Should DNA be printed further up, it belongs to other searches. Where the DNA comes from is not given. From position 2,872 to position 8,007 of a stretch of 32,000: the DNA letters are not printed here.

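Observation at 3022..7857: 1611-aa Cys-rich modular surface protein wedged between the pilin operon and the ATP synthase operon: candidate host-attachment factor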

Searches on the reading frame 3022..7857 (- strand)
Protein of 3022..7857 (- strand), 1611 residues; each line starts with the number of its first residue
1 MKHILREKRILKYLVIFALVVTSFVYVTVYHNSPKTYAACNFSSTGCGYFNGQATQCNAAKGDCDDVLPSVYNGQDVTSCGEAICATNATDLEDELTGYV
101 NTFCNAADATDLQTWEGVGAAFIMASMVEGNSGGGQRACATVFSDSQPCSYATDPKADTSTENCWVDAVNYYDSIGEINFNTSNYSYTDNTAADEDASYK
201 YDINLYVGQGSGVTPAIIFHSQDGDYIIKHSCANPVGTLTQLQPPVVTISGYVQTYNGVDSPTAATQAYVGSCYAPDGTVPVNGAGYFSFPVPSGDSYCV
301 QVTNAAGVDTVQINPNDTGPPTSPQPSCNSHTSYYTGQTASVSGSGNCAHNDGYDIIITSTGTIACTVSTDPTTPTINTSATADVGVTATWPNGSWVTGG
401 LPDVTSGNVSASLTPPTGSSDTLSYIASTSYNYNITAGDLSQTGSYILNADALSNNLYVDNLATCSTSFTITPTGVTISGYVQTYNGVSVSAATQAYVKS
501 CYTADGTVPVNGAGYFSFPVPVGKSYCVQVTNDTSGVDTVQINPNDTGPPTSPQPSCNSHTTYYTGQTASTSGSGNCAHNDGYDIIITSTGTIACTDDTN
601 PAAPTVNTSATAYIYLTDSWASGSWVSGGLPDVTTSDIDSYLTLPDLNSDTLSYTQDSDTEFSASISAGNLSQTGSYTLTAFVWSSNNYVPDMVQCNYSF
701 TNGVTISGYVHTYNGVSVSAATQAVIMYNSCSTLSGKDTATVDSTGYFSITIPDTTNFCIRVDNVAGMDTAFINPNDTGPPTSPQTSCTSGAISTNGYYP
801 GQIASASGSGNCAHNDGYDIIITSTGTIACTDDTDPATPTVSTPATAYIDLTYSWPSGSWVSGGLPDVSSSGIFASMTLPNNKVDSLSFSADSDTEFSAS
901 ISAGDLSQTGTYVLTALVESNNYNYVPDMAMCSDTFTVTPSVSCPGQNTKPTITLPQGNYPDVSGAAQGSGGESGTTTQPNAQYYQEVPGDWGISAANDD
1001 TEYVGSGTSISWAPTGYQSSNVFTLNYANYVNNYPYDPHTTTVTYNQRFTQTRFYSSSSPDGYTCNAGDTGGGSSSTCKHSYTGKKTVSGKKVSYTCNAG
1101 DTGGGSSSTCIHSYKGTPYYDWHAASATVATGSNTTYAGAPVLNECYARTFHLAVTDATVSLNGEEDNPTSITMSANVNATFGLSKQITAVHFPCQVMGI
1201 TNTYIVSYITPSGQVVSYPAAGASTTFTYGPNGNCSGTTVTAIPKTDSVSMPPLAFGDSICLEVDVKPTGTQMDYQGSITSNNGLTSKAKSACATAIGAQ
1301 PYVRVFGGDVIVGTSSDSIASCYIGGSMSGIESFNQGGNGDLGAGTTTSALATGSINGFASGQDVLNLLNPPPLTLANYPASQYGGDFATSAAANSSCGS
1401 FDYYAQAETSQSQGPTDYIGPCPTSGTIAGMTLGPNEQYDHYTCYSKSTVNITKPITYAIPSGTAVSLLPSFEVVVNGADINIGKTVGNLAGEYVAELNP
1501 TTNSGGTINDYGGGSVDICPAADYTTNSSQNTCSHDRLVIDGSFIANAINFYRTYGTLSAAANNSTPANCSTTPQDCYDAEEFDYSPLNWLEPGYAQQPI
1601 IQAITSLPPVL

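Call 4: search_protein_families(library=pfam, proteins=[window:3022-7857:-], max_evalue=1)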
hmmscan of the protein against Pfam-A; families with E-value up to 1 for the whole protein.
window:3022-7857:- (1611 aa): 2 families
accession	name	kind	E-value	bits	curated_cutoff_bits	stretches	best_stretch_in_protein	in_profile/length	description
PF22898.2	NOMO1-like_1st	-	0.016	15.7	27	0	740-767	31-58/85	BOS complex subunit NOMO1-like, first beta sandwich domain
PF05593.20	RHS_repeat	-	0.034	15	22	1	1212-1240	4-31/38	RHS Repeat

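Call 7: find_homologous_proteins(query=window:3025-7857:-)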
Query window:3025-7857:- (1611 aa): 2 proteins with E <= 0.001 among 8000 candidates.
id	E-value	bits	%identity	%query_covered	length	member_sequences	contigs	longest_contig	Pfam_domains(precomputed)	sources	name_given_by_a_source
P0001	0.0e+0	2805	87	74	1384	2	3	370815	-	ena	-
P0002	0.0e+0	2719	100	76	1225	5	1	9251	-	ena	-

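Call 8: search_solved_structures(query=window:3025-7857:-, max_evalue=1)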
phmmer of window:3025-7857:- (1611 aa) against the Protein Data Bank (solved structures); distinct sequences matched with E-value up to 1: 0.

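Call 9: find_encoding_contigs(protein=P0001, flank=10000, max_places=6)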
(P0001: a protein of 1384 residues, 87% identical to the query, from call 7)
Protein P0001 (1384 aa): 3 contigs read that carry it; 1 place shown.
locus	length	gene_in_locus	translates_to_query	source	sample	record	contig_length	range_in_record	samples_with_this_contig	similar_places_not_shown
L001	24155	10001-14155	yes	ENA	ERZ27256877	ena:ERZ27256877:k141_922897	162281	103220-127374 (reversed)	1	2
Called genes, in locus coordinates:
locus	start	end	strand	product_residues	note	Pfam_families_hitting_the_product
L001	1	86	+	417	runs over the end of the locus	PF01204:Trehalase, PF22422:MGH1-like_GH, PF01204:Trehalase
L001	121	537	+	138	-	PF01230:HIT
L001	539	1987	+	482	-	PF00133:tRNA-synt_1, PF01406:tRNA-synt_1e (weak), PF09334:tRNA-synt_1g, PF00133:tRNA-synt_1, PF01406:tRNA-synt_1e (weak), PF08264:Anticodon_1 (faint)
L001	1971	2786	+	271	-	PF01026:TatD_DNase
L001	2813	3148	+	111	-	-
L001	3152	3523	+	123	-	-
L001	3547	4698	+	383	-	PF00266:Aminotran_5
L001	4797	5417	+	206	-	-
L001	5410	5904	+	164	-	-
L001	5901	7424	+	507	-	PF00006:ATP-synt_ab, PF00306:ATP-synt_ab_C (weak)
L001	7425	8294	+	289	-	PF00231:ATP-synt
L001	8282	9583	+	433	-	PF00006:ATP-synt_ab, PF22919:ATP-synt_VA_C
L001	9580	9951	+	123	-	PF02823:ATP-synt_DE_N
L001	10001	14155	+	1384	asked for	-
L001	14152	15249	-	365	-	-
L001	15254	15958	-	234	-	PF07963:N_methyl (weak)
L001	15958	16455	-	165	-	PF07963:N_methyl (weak)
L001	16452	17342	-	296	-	-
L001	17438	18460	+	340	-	PF03054:tRNA_Me_trans, PF20259:tRNA_Me_trans_M, PF20258:tRNA_Me_trans_C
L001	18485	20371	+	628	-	PF01411:tRNA-synt_2c, PF07973:tRNA_SAD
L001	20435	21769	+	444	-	PF11104:PilM_2 (weak), PF14450:FtsA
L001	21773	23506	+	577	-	-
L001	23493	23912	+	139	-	PF03652:RuvX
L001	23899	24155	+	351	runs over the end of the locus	PF02618:YceG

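Call 10: find_encoding_contigs(protein=P0002, flank=10000, max_places=4)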
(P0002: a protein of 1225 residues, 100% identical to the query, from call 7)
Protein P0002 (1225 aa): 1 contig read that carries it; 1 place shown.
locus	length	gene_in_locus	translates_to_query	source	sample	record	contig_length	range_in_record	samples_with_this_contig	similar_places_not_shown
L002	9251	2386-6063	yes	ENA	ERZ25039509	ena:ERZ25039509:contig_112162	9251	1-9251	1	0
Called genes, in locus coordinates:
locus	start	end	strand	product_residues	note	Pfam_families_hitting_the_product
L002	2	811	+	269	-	?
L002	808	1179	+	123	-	PF02823:ATP-synt_DE_N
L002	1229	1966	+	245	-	-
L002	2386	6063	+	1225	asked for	-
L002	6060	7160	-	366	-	-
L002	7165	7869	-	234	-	PF07963:N_methyl (weak)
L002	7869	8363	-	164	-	PF07963:N_methyl (weak)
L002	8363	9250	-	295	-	?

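Call 14: search_protein_families(library=ncbifam, proteins=[window:3025-7857:-], max_evalue=1)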
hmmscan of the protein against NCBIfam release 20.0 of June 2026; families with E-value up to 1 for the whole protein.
window:3025-7857:- (1611 aa): 0 families

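Call 15: search_protein_families(library=phrogs, proteins=[window:3025-7857:-], max_evalue=1)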
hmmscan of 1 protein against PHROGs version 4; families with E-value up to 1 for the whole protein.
window:3025-7857:- (1611 aa): 3 families
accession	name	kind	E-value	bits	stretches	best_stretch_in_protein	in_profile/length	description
phrog_9211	-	unknown function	0.0043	17.4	0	291-360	68-139/268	-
phrog_21152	-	unknown function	0.014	16.5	0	579-616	30-67/112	-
phrog_6861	-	unknown function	0.33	11.8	1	137-199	110-156/223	-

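Call 43: search_protein_families(library=pfam, alignment_id=A4, max_evalue=0.01)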
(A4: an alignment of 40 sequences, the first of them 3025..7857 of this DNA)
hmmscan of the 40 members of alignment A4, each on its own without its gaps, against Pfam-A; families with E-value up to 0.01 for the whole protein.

A. member 1, window:3025-7857:- (1611 aa): 0 families

B. families by the number of members that match (of 40 scanned): 7 families
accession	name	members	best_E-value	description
PF07705.17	CARDB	1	9.1e-07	CARDB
PF13624.11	SurA_N_3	1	8.1e-06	SurA-like N-terminal domain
PF13715.12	CarbopepD_reg_2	1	9.9e-05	CarboxypepD_reg-like domain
PF17210.9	SdrD_B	1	0.00049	SdrD B-like domain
PF13620.12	CarboxypepD_reg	1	0.0052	Carboxypeptidase regulatory-like domain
PF13623.11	SurA_N_2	1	0.0057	SurA-like N-terminal domain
PF19403.5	SpaA_2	1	0.0074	Prealbumin-like fold domain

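Call 81: search_protein_families(library=pfam, proteins=[L001:16452-17342:-], max_evalue=1)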
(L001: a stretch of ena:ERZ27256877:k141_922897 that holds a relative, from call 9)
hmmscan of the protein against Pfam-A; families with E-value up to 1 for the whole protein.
L001:16452-17342:- (296 aa): 1 family
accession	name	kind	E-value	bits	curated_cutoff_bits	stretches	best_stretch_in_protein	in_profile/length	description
PF07963.17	N_methyl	-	0.16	12.1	21.2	1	9-30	5-26/27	Prokaryotic N-terminal methylation motif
